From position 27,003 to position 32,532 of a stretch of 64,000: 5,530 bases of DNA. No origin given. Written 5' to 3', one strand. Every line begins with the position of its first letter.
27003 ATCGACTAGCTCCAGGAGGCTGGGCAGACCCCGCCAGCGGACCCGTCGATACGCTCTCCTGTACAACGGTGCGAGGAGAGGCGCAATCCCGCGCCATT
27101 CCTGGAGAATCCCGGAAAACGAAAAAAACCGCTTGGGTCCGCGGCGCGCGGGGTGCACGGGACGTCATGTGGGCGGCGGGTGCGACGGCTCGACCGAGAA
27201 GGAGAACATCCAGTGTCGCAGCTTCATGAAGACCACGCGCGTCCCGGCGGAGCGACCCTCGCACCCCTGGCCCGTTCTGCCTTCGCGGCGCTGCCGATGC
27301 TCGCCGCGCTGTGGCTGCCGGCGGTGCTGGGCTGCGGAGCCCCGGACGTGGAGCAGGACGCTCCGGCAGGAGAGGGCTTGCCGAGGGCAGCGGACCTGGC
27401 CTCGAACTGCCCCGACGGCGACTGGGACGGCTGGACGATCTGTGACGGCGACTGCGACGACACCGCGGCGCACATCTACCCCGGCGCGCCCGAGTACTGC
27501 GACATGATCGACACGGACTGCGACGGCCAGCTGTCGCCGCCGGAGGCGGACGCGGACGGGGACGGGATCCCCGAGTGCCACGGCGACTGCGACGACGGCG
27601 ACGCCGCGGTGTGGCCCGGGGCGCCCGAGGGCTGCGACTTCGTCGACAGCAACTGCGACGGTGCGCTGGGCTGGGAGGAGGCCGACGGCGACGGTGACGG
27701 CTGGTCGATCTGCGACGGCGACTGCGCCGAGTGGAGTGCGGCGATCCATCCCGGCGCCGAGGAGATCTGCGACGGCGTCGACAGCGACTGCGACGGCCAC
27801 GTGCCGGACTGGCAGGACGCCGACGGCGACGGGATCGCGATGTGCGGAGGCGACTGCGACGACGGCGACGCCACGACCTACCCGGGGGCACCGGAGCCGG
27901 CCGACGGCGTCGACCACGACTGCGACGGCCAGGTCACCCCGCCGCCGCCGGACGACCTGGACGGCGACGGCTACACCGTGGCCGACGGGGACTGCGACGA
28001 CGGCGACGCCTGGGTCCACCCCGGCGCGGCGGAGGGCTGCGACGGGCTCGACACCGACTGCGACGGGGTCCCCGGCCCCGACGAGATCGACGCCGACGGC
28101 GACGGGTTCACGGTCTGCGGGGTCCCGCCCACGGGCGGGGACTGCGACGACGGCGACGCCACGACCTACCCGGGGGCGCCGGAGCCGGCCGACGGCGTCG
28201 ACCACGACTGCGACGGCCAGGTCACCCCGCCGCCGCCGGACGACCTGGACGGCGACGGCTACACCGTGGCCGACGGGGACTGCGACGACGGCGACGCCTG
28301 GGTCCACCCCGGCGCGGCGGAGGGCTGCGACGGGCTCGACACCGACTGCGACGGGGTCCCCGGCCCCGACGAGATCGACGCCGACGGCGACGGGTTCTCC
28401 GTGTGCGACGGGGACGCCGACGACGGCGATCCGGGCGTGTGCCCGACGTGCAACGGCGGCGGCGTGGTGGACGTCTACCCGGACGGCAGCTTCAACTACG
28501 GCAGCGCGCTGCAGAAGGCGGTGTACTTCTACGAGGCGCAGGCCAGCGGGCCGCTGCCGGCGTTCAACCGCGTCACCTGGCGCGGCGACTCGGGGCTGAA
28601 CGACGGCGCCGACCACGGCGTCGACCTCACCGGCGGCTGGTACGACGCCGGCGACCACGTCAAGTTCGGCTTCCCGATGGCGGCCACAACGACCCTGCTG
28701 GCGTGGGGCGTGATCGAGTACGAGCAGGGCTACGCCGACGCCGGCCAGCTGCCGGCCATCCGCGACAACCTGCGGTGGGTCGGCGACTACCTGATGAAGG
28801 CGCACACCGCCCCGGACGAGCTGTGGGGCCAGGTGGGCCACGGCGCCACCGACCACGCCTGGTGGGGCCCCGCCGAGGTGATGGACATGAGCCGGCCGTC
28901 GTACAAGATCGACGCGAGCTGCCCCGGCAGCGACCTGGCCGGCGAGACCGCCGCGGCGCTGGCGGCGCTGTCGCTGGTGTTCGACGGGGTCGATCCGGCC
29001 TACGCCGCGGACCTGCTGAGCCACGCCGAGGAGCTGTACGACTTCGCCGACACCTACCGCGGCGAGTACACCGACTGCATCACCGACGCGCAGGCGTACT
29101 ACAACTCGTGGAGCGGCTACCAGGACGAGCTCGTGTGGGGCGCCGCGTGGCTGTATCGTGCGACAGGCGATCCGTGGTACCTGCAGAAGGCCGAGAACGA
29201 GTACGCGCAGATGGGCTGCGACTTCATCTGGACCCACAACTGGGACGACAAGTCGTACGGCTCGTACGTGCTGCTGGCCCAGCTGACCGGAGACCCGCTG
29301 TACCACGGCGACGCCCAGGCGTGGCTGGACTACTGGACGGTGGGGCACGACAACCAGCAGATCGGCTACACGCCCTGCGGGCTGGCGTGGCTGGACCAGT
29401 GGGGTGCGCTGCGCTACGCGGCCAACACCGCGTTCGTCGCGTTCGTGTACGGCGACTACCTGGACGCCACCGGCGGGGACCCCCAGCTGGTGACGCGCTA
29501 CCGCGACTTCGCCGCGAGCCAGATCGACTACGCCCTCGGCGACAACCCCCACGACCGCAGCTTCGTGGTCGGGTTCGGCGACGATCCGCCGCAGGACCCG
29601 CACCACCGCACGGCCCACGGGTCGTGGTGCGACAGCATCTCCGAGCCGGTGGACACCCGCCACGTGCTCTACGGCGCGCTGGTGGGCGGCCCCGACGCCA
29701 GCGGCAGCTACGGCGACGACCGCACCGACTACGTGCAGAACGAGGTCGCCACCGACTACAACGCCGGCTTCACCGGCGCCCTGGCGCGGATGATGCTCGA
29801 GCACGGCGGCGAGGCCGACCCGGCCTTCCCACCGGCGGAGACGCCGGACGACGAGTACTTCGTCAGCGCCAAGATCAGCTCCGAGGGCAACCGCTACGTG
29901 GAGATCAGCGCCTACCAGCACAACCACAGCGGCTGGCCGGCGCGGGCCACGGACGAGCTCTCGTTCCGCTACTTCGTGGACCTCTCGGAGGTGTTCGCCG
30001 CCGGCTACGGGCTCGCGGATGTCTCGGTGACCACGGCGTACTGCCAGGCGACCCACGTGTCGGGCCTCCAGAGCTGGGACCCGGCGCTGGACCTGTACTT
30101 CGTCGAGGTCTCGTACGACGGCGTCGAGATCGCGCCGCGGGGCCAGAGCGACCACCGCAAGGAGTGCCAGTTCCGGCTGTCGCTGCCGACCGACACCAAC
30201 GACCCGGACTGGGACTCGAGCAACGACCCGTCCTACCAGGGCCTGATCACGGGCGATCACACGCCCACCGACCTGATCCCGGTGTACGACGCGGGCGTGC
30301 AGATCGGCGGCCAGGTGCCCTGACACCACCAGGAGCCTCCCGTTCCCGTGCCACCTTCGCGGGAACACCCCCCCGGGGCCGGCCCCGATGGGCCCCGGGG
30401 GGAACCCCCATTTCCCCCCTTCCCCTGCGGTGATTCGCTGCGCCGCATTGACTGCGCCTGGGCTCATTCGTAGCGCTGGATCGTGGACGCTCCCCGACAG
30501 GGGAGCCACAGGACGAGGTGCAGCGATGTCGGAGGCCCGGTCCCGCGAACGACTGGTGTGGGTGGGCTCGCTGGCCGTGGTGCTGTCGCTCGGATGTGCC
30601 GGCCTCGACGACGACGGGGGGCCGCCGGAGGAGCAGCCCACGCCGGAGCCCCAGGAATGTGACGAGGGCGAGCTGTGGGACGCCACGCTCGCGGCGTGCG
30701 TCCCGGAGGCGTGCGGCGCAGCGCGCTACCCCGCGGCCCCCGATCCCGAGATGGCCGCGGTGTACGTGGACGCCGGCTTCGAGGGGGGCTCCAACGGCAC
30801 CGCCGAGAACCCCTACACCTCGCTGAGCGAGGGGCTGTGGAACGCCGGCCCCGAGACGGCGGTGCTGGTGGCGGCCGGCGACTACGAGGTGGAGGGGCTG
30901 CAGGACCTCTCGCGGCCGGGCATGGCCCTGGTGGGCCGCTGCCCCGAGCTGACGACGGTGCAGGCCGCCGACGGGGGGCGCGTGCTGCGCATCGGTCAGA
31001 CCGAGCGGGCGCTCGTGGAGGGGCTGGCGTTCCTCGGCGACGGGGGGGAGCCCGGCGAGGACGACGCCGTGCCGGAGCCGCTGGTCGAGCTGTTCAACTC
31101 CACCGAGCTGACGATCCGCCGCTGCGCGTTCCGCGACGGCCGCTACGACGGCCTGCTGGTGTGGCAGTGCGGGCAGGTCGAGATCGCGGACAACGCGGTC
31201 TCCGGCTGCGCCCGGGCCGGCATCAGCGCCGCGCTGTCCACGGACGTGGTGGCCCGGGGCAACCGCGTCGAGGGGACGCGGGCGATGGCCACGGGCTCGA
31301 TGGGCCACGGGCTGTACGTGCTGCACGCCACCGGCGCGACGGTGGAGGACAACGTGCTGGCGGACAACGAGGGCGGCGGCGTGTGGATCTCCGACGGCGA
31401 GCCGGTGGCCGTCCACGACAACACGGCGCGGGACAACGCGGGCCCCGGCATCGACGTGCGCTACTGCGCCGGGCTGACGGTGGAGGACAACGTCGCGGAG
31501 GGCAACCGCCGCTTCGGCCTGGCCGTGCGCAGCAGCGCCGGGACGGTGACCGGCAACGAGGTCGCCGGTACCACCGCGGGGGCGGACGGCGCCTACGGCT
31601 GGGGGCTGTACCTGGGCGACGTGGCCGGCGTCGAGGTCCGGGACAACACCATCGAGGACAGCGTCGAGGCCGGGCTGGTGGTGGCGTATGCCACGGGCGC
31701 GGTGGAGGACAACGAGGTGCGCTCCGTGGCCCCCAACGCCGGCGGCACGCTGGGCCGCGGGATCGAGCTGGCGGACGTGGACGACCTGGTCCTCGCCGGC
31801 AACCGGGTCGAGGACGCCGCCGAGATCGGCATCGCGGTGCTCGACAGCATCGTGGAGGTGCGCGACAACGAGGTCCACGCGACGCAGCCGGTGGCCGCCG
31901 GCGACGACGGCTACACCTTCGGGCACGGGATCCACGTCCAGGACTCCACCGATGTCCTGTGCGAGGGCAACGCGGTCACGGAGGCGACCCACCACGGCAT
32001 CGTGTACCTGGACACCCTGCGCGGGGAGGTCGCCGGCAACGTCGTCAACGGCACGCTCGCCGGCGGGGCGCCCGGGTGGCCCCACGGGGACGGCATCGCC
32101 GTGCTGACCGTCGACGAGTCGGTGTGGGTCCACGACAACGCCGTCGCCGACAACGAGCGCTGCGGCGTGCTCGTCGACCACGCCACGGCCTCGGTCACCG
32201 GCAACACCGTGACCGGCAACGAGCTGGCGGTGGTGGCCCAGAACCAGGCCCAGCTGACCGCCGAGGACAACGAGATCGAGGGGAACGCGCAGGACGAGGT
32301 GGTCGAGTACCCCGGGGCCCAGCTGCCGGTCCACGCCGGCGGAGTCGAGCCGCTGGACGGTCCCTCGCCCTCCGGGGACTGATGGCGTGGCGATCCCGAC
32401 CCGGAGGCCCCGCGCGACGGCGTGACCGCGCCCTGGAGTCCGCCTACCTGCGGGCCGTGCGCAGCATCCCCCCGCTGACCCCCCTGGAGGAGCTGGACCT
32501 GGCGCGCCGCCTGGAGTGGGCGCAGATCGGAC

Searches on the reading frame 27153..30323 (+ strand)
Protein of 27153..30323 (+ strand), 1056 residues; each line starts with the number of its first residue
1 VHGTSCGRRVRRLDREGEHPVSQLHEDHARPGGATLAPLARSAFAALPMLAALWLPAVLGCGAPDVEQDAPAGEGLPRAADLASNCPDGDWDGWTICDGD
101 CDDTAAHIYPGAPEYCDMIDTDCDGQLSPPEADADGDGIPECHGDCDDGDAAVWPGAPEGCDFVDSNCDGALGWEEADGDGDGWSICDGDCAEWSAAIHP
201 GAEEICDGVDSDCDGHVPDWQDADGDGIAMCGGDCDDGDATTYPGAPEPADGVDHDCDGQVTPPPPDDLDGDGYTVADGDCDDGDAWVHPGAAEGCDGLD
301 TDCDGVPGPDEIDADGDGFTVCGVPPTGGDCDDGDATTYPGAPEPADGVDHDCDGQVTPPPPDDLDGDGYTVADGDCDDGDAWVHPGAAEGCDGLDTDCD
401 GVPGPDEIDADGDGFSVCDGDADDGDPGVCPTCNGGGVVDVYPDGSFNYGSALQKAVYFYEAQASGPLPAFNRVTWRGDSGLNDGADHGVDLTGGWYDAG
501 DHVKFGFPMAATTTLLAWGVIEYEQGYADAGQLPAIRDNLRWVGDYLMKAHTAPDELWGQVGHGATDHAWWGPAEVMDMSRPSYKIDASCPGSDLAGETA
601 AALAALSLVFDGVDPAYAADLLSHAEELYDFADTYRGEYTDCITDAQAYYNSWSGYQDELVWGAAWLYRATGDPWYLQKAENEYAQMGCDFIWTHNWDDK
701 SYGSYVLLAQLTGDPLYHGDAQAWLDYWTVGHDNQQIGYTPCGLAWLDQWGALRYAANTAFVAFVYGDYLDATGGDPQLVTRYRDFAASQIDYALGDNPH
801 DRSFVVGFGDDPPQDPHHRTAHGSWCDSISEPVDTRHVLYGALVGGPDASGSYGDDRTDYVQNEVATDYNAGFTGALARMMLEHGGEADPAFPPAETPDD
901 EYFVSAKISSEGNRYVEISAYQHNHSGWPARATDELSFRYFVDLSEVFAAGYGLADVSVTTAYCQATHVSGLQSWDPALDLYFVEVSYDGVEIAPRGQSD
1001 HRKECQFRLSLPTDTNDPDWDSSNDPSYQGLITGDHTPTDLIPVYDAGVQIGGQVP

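Call 22: search_protein_families(library=pfam, proteins=[window:27153-30323:+], max_evalue=0.001)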
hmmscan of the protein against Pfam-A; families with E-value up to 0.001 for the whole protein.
window:27153-30323:+ (1056 aa): 3 families
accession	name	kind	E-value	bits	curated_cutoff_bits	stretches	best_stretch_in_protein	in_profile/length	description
PF00759.25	Glyco_hydro_9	-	4.5e-156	521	27.7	1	449-877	1-444/444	Glycosyl hydrolase family 9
PF11617.13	Cu-binding_MopE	-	5.1e-62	206.2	27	7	100-126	1-27/30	Putative metal-binding motif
PF00942.24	CBM_3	-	4.1e-09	37.2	22.4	1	904-985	1-82/83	Cellulose binding domain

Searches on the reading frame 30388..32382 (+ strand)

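Call 38: search_protein_families(library=pfam, proteins=[window:30388-32382:+], max_evalue=0.00001)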
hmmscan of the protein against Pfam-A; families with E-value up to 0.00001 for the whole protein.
window:30388-32382:+ (664 aa): 3 families
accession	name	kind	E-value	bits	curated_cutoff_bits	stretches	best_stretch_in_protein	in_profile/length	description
PF13229.12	Beta_helix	-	4.5e-46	156.8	25.9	4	255-398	2-140/158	Right handed beta helix region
PF05048.19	NosD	-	1e-36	126.8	23.6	4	306-435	16-136/212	Periplasmic copper-binding protein (NosD)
PF07602.17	DUF1565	-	7.8e-10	38.9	20.3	0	135-169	7-41/257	Protein of unknown function (DUF1565)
